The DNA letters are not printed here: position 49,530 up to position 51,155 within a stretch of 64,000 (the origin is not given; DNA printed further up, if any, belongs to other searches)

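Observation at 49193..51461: Second, divergent NorC/NorB-like pair with a non-canonical metal-ligand set, next to an Rrf2 (NsrR-like) regulator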

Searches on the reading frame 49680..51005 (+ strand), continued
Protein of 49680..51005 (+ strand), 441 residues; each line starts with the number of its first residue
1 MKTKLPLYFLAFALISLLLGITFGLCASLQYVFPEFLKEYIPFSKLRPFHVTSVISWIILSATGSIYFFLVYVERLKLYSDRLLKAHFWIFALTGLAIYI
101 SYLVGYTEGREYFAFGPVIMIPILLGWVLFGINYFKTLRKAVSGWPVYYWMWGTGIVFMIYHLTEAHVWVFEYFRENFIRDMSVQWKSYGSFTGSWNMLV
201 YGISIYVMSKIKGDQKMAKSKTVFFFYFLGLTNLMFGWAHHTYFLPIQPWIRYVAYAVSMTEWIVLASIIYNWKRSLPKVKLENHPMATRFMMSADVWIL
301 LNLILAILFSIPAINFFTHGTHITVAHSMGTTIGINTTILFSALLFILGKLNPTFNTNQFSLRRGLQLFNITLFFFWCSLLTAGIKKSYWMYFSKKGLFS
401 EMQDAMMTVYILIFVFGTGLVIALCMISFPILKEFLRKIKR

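Call 49: search_protein_families(library=pfam, proteins=[P0134, P0150, P0157, P0197, P0154, P0167], max_evalue=0.01)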
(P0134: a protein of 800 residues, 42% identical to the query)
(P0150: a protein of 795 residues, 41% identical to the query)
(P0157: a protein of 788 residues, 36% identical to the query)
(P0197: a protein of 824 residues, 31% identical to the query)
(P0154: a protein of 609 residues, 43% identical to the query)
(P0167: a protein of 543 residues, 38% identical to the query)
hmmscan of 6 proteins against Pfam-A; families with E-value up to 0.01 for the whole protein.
P0134 (800 aa): 5 families
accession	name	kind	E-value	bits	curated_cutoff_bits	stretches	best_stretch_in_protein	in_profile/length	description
PF00115.25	COX1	-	1e-27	97.6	34.8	1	7-414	2-434/436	Cytochrome C and Quinol oxidase polypeptide I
PF13442.11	Cytochrome_CBB3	-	7.7e-25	87.4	27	3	590-679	2-68/68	Cytochrome C oxidase, cbb3-type, subunit III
PF00034.26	Cytochrom_C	-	8.2e-24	85.2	21.3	3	591-682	1-89/90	Cytochrome c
PF02433.20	FixO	-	2.5e-15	57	29.6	1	514-562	103-151/219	Cytochrome C oxidase, mono-heme subunit/FixO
PF02167.20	Cytochrom_C1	-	0.0076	16.4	22.8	0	701-725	14-37/219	Cytochrome C1 family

P0150 (795 aa): 4 families
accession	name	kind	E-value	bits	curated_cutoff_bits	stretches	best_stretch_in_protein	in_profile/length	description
PF13442.11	Cytochrome_CBB3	-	2.7e-24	85.7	27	3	574-662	3-68/68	Cytochrome C oxidase, cbb3-type, subunit III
PF00115.25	COX1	-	6.6e-21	75.1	34.8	1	8-414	2-436/436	Cytochrome C and Quinol oxidase polypeptide I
PF00034.26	Cytochrom_C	-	2.5e-20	74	21.3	2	574-665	1-89/90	Cytochrome c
PF02433.20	FixO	-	5.6e-08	33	29.6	1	500-543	102-145/219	Cytochrome C oxidase, mono-heme subunit/FixO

P0157 (788 aa): 4 families
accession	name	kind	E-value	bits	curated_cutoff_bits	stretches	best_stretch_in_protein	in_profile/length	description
PF13442.11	Cytochrome_CBB3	-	4.2e-26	91.5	27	3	683-776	3-68/68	Cytochrome C oxidase, cbb3-type, subunit III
PF00115.25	COX1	-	6e-24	85.1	34.8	1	10-379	2-407/436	Cytochrome C and Quinol oxidase polypeptide I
PF00034.26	Cytochrom_C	-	1.3e-21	78.2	21.3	3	465-537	1-89/90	Cytochrome c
PF02433.20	FixO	-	3.1e-08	33.8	29.6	1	486-527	104-145/219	Cytochrome C oxidase, mono-heme subunit/FixO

P0197 (824 aa): 3 families
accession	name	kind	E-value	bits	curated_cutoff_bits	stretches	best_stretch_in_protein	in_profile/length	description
PF00115.25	COX1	-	3.7e-12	46.3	34.8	1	18-406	4-412/436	Cytochrome C and Quinol oxidase polypeptide I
PF13442.11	Cytochrome_CBB3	-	1.8e-09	38.2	27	1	604-688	3-68/68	Cytochrome C oxidase, cbb3-type, subunit III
PF00034.26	Cytochrom_C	-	4.9e-07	31.4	21.3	1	605-691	2-89/90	Cytochrome c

P0154 (609 aa): 1 family
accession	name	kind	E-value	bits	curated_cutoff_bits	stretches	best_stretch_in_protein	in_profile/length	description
PF00115.25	COX1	-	5.4e-22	78.7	34.8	1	11-289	3-301/436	Cytochrome C and Quinol oxidase polypeptide I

P0167 (543 aa): 3 families
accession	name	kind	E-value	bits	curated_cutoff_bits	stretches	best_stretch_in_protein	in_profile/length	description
PF13442.11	Cytochrome_CBB3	-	9.6e-12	45.5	27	1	470-538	3-68/68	Cytochrome C oxidase, cbb3-type, subunit III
PF00115.25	COX1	-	1.6e-11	44.2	34.8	1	28-383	6-411/436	Cytochrome C and Quinol oxidase polypeptide I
PF00034.26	Cytochrom_C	-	7.2e-10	40.5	21.3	1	473-515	4-46/90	Cytochrome c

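Call 55: find_encoding_contigs(protein=P0123, flank=10000, max_places=3)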
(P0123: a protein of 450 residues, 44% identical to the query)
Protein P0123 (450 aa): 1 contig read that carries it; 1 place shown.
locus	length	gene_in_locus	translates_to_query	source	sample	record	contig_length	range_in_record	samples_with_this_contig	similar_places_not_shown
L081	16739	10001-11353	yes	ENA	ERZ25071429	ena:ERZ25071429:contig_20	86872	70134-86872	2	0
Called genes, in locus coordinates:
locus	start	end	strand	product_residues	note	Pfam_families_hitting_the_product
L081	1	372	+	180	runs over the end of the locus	-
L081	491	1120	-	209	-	-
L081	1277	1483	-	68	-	-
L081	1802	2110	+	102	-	PF13560:HTH_31, PF01381:HTH_3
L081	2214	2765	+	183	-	-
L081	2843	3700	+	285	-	PF20434:BD-FAE (faint), PF00561:Abhydrolase_1, PF12146:Hydrolase_4, PF12697:Abhydrolase_6 (weak)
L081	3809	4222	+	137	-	PF20159:YidB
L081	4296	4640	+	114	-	-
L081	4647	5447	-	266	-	-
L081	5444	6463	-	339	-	PF04307:YdjM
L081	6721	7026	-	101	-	PF13443:HTH_26 (weak), PF01381:HTH_3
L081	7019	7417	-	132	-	PF05973:Gp49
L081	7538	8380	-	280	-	-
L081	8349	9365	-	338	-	PF09952:AbiEi_2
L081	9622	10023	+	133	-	PF13442:Cytochrome_CBB3, PF00034:Cytochrom_C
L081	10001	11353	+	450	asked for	PF00115:COX1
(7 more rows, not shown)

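Call 57: find_related_loci(query=A2, collection=metagenome_contigs, flank=8000)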
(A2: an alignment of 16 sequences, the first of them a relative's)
Query A2 (462 aa) in metagenome_contigs; peptide patterns used: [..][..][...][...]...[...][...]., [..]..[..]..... (x = any residue, [..] = any of these).
143 stretches matched a pattern; 23 encode a relative of the query (tblastn E <= 1e-3); 23 distinct loci.
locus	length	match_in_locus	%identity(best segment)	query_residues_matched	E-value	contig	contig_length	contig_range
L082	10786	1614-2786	47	16-410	1e-110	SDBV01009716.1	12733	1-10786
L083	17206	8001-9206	44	14-417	5e-108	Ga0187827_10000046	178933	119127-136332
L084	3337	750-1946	45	15-410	4e-108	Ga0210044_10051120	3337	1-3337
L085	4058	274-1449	45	21-417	2e-102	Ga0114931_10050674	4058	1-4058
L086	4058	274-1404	46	21-402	2e-98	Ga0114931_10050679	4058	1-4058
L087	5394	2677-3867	42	13-417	9e-91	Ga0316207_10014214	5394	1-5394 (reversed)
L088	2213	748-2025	39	2-439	1e-92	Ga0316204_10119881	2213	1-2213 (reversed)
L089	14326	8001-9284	42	1-435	8e-89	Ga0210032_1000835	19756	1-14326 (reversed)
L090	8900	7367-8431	44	45-407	5e-87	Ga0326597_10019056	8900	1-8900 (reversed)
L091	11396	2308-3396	40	43-417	5e-72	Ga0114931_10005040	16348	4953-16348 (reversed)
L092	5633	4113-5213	42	43-417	3e-69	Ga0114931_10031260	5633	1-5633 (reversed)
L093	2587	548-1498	38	97-415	3e-65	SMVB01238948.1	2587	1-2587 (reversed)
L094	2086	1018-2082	35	40-407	3e-64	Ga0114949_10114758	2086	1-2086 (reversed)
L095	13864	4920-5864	40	96-418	7e-60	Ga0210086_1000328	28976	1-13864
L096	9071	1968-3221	30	11-444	9e-57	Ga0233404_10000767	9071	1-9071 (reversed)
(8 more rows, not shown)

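Call 59: search_protein_families(library=pfam, proteins=[L083:5715-7064:+, L083:9371-9979:-, L083:9976-11037:-, L089:4096-7284:-, L089:9337-11091:-, L082:3364-5190:-, L082:2-829:+, L096:3389-5362:+, L096:5408-6442:+, L084:2116-3198:+], max_evalue=0.001)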
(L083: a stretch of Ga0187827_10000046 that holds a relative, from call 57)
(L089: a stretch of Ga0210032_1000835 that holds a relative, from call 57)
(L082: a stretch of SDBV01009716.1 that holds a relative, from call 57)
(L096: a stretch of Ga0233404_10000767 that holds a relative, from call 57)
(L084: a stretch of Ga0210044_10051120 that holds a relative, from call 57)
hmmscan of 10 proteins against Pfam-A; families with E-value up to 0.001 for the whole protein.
L083:5715-7064:+ (449 aa): 2 families
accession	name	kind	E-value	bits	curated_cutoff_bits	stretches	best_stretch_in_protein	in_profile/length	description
PF19277.4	GPAT_C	-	4.5e-15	56.2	25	1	293-441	24-181/344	Glycerol-3-phosphate acyltransferase C-terminal region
PF01553.26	Acyltransferase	-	1.1e-14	54.8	23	1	123-250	10-131/132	Acyltransferase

L083:9371-9979:- (202 aa): 1 family
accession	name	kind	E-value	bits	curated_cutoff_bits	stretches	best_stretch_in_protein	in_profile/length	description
PF13640.12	2OG-FeII_Oxy_3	-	2.3e-11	44.9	27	1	109-195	2-97/98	2OG-Fe(II) oxygenase superfamily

L083:9976-11037:- (353 aa): 41 families (the best 25 are shown)
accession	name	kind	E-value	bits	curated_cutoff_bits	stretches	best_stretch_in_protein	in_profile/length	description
PF13414.12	TPR_11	-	2.4e-72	238.8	26.8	6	178-219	1-42/42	TPR repeat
PF00515.34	TPR_1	-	5.1e-70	229.1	27.8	6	138-170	2-34/34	Tetratricopeptide repeat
PF13181.12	TPR_8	-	8.1e-60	194.4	25.7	6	138-169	2-33/34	Tetratricopeptide repeat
PF07719.23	TPR_2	-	4.5e-58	189.1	27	6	138-169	2-33/34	Tetratricopeptide repeat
PF13431.12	TPR_17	-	2.8e-55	180.4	24.4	5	92-123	2-33/34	Tetratricopeptide repeat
PF13432.12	TPR_16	-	9e-46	154.3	32.7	6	109-169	3-63/65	Tetratricopeptide repeat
PF13424.12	TPR_12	-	1.5e-45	153.7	30.1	5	204-270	2-76/77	Tetratricopeptide repeat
PF13374.12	TPR_10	-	1.8e-38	129.9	27.5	5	241-268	4-31/42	Tetratricopeptide repeat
PF13176.12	TPR_7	-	9.7e-37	122.4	27.9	0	176-203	4-31/36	Tetratricopeptide repeat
PF14559.12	TPR_19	-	1.5e-34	118.5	25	6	151-208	5-62/68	Tetratricopeptide repeat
PF13428.12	TPR_14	-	6.8e-33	110.2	23.5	1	105-145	3-43/44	Tetratricopeptide repeat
PF24575.1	TPR_Slam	-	4.1e-24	85.4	35.2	0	179-215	55-91/104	Surface lipoprotein assembly modifier, N-terminal TPR repeats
PF07721.20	TPR_4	-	6.9e-24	82.4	27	0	139-161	3-25/26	Tetratricopeptide repeat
PF13174.12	TPR_6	-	6e-19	67.8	26.3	0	142-164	5-27/33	Tetratricopeptide repeat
PF23914.1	TPR_CcmH_CycH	-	6.2e-16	59.1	42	1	143-234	56-150/158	Cytochrome c-type biogenesis protein H TPR domain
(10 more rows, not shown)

L089:4096-7284:- (1062 aa): 5 families
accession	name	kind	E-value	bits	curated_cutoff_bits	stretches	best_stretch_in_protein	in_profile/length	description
PF07676.18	PD40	-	7.1e-37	125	20.9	1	80-114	3-38/38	WD40-like Beta Propeller Repeat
PF01979.26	Amidohydro_1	-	1.4e-20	74.3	25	1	704-1036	1-344/345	Amidohydrolase family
PF00930.27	DPPIV_N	-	4.3e-14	52.4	22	1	351-400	38-85/354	Dipeptidyl peptidase IV (DPP IV) N-terminal region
PF07969.17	Amidohydro_3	-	9.5e-14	52.2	29.7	1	969-1035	400-469/472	Amidohydrolase family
PF25174.1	Beta-prop_THOC3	-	2.4e-06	27.2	305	0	89-148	92-147/272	THOC3 beta-propeller domain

L089:9337-11091:- (584 aa): 2 families
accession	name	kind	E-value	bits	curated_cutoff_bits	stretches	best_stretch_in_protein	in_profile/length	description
PF01966.28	HD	-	1.2e-15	58.3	22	1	376-526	2-115/116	HD domain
PF13487.12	HD_5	-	4.1e-13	49.9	27.2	1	371-488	10-123/170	HD domain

L082:3364-5190:- (608 aa): 0 families

L082:2-829:+ (275 aa): 2 families
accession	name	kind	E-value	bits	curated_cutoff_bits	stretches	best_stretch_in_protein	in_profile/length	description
PF19051.5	GFO_IDH_MocA_C2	-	2.2e-07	31.1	23.3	1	1-72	58-131/254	Oxidoreductase family, C-terminal alpha/beta domain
PF22725.1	GFO_IDH_MocA_C3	-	9.9e-06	26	27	1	9-41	27-58/124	GFO/IDH/MocA C-terminal domain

L096:3389-5362:+ (657 aa): 3 families
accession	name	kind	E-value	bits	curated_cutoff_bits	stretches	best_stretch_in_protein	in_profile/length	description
PF00122.25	E1-E2_ATPase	-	7.6e-30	104.2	28.1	1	155-293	2-140/181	E1-E2 ATPase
PF00702.32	Hydrolase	-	5.8e-29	102.3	26.4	1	341-560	1-191/191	haloacid dehalogenase-like hydrolase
PF13419.12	HAD_2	-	0.00013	22.5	23.8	1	477-562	79-174/178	Haloacid dehalogenase-like hydrolase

L096:5408-6442:+ (344 aa): 6 families
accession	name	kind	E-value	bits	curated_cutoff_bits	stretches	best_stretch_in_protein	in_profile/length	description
PF13649.12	Methyltransf_25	-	3.3e-12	47.4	27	1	138-229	2-97/97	Methyltransferase domain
PF08242.18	Methyltransf_12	-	1.4e-10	42.2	30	1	138-231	1-98/98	Methyltransferase domain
PF08241.18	Methyltransf_11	-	1.4e-10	42.1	21.2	1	138-232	1-94/95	Methyltransferase domain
PF13847.12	Methyltransf_31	-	9.2e-08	32.3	27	1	133-232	3-108/145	Methyltransferase domain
PF13489.12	Methyltransf_23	-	3e-07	30.8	27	1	120-239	8-122/164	Methyltransferase domain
PF01739.24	CheR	-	0.00042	20.2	27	0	178-232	119-172/195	CheR methyltransferase, SAM binding domain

L084:2116-3198:+ (360 aa): 0 families
